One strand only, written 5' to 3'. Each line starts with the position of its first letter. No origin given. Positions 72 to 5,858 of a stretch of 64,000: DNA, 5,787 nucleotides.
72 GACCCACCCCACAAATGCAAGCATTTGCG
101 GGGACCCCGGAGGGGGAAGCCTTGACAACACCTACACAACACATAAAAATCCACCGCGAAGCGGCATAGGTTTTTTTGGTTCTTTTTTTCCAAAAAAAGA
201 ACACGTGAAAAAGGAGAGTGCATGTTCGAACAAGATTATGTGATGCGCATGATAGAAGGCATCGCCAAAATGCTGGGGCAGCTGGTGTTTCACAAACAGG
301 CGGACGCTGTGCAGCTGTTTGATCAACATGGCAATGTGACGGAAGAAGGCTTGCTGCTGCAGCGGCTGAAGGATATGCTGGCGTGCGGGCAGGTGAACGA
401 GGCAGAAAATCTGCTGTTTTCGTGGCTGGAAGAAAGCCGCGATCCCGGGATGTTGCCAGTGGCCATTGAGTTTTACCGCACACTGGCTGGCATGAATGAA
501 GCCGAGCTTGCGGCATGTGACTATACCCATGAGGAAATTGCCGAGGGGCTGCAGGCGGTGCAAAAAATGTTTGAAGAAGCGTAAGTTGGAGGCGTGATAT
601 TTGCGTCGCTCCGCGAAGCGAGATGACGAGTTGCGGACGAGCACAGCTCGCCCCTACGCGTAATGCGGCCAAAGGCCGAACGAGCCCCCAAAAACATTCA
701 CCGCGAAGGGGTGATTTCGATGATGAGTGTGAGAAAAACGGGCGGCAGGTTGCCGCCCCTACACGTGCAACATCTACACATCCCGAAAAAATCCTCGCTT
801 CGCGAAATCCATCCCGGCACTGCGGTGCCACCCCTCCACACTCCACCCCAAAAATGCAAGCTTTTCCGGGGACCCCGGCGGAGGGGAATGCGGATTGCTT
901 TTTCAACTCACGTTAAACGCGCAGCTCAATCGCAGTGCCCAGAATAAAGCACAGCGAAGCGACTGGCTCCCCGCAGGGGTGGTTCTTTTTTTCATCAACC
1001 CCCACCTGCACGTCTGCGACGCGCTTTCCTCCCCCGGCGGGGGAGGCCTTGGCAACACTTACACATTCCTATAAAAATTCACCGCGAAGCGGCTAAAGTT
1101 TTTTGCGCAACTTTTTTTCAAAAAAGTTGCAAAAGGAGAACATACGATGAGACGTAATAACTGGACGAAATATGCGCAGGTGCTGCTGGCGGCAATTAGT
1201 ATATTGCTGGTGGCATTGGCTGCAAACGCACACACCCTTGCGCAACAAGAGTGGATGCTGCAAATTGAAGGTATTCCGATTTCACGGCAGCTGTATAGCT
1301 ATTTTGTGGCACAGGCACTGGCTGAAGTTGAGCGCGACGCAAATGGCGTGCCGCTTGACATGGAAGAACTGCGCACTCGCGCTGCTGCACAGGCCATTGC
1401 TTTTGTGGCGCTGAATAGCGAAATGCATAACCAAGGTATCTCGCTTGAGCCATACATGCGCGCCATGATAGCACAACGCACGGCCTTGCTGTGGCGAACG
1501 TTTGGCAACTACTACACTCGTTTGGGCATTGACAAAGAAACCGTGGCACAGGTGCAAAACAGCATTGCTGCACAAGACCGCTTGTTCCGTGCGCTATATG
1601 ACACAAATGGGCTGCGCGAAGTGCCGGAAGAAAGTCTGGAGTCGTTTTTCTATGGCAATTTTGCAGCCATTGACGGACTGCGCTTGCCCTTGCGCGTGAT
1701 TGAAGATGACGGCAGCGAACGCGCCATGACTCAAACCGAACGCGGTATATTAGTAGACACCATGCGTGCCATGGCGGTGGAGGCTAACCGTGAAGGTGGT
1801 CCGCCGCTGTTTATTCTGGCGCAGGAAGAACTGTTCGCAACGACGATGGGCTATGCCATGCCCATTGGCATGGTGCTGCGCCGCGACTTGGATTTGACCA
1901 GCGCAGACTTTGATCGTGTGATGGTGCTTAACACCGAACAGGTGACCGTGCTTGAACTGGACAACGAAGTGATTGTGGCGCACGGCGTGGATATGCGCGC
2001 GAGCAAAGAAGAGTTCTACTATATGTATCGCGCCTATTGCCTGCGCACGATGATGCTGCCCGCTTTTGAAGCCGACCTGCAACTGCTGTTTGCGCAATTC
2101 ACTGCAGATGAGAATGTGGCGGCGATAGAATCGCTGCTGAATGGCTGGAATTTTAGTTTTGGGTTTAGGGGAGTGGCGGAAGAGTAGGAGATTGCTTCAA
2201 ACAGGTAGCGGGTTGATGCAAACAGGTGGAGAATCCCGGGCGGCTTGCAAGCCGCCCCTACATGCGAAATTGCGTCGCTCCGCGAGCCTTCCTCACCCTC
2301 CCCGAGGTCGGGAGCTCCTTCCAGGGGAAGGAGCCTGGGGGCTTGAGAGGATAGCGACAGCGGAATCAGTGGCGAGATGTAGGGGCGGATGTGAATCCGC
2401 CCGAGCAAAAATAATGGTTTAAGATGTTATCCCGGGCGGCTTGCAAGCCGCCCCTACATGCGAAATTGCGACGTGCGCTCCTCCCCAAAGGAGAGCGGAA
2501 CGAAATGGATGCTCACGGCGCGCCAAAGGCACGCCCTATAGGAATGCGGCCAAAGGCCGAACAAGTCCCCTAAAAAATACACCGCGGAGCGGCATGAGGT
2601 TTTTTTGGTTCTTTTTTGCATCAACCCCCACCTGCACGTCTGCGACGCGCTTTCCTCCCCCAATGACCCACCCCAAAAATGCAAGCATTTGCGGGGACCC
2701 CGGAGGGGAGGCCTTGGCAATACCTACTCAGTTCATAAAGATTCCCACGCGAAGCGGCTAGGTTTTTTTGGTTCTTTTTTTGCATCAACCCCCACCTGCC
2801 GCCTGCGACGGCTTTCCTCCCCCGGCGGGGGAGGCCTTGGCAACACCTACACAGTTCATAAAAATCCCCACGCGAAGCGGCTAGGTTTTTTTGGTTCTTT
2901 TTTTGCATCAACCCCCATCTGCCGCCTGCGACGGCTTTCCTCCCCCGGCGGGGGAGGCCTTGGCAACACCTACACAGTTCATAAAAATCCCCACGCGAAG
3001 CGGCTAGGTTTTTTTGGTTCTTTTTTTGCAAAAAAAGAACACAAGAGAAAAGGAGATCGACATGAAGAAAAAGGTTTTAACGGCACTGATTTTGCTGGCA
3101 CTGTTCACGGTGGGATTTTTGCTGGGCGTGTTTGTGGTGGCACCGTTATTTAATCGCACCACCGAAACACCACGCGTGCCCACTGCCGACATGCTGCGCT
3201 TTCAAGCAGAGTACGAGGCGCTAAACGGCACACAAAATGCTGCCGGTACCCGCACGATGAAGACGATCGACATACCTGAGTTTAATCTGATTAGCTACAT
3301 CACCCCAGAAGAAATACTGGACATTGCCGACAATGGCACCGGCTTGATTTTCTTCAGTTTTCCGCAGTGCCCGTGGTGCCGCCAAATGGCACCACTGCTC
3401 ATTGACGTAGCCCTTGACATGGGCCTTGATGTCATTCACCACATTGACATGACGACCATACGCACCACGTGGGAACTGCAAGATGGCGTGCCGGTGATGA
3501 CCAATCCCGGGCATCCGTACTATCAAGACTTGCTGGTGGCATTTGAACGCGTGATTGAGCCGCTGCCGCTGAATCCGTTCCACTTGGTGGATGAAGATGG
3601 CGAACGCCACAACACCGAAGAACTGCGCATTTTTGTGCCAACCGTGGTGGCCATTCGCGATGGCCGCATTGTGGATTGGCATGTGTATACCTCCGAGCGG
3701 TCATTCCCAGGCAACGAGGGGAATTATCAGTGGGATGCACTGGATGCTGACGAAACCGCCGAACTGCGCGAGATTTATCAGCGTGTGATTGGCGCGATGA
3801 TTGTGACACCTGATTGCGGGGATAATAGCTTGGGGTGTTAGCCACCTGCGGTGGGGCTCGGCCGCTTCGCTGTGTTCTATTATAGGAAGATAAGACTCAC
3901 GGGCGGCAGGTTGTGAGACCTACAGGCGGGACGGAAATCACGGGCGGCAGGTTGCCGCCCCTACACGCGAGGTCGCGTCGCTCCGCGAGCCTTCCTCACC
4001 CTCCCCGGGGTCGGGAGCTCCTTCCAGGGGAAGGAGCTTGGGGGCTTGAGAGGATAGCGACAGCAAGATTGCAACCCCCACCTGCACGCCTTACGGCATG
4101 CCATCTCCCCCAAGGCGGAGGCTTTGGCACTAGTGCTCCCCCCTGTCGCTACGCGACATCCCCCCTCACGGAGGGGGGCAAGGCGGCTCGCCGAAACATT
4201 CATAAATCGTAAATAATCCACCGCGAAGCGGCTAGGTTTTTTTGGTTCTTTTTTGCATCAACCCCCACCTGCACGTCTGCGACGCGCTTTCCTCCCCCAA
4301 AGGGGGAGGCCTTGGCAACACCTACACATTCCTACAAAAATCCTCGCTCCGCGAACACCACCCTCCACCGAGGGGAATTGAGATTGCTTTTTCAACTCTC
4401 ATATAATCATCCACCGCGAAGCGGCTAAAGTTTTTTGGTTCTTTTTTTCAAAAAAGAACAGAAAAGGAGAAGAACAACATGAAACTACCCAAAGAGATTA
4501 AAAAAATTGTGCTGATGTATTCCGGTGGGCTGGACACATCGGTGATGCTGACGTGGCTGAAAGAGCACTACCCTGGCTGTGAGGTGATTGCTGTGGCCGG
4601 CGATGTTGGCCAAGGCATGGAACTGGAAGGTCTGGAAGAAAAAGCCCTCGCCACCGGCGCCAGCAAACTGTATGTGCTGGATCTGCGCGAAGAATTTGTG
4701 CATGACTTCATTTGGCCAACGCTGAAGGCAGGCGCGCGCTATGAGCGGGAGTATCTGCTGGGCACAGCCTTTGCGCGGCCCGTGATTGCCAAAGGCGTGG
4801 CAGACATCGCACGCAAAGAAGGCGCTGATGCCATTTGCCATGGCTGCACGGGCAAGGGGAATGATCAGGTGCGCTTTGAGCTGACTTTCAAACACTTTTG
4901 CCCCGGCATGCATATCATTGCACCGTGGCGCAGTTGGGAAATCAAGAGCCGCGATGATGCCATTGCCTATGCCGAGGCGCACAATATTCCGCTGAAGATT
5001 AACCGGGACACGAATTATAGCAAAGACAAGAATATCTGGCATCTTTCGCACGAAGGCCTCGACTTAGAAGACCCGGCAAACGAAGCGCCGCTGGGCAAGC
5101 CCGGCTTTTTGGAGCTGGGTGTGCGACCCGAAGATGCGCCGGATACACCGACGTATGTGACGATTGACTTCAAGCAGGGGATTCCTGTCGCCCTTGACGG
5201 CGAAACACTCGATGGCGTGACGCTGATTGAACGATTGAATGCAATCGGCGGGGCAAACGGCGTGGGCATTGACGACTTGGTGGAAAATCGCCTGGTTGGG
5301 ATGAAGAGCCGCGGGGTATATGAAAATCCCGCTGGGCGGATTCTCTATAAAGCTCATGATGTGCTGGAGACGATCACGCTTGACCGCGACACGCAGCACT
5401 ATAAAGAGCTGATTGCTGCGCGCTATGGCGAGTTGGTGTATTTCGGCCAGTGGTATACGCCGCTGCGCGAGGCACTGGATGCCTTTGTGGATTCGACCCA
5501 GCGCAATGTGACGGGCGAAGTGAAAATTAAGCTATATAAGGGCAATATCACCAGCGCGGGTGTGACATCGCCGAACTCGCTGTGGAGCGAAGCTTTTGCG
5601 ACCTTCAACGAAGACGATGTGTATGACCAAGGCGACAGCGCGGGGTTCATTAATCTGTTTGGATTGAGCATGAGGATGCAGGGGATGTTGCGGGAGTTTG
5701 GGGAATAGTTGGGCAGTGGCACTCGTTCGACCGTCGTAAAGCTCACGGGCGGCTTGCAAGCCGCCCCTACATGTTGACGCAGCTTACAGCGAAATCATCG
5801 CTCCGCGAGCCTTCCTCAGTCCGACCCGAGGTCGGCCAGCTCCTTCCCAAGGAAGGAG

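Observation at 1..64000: Intergenic DNA is saturated by at least eight families of short GC-rich palindromic modules assembled as mosaics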

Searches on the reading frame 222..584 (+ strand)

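Call 86: search_protein_families(library=pfam, proteins=[window:222-584:+], max_evalue=0.001)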
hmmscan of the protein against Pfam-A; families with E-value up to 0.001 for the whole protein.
window:222-584:+ (120 aa): 1 family
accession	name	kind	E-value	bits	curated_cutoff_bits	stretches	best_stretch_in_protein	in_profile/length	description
PF20092.4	DUF6483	-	2.6e-32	112.1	24.1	1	1-117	1-118/119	Family of unknown function (DUF6483)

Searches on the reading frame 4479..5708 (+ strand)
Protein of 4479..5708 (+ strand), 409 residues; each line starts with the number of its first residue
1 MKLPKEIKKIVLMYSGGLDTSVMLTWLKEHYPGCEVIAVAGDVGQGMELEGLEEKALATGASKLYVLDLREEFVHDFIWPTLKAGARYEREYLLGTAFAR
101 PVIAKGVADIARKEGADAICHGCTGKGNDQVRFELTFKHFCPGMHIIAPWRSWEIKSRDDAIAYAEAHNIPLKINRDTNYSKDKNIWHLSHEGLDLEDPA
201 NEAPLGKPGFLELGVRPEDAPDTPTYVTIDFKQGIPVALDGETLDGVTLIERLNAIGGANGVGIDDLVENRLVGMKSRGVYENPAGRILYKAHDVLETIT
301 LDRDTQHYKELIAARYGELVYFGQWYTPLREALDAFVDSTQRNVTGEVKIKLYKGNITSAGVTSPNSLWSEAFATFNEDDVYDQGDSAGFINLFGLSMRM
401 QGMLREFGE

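Call 7: find_encoding_contigs(protein=window:4479-5708:+, flank=10000, max_places=6)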
Protein window:4479-5708:+ (409 aa): 2 contigs read that carry it; 1 place shown.
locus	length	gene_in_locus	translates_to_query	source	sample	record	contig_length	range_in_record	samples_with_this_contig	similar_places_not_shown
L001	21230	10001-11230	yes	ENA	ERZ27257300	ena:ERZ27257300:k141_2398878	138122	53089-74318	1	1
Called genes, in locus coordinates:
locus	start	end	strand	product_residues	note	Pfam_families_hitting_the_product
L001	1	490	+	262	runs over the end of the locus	PF00142:Fer4_NifH (faint), PF01656:CbiA, PF06564:CBP_BcsQ, PF09140:MipZ (faint), PF10609:ParA, PF13614:AAA_31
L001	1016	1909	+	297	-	PF02195:ParB_N, PF17762:HTH_ParB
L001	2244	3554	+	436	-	PF02403:Seryl_tRNA_N, PF00587:tRNA-synt_2b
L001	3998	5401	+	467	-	PF04055:Radical_SAM, PF13353:Fer4_12 (weak)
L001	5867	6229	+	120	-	PF20092:DUF6483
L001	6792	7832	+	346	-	-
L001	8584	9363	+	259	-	-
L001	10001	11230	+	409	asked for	PF00764:Arginosuc_synth, PF20979:Arginosuc_syn_C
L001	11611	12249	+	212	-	-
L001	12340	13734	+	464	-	PF00704:Glyco_hydro_18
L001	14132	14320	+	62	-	PF00830:Ribosomal_L28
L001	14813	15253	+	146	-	PF00583:Acetyltransf_1, PF13673:Acetyltransf_10, PF13420:Acetyltransf_4 (weak), PF13508:Acetyltransf_7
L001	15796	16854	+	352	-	PF01321:Creatinase_N, PF00557:Peptidase_M24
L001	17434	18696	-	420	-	PF08614:ATG16 (faint)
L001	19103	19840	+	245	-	-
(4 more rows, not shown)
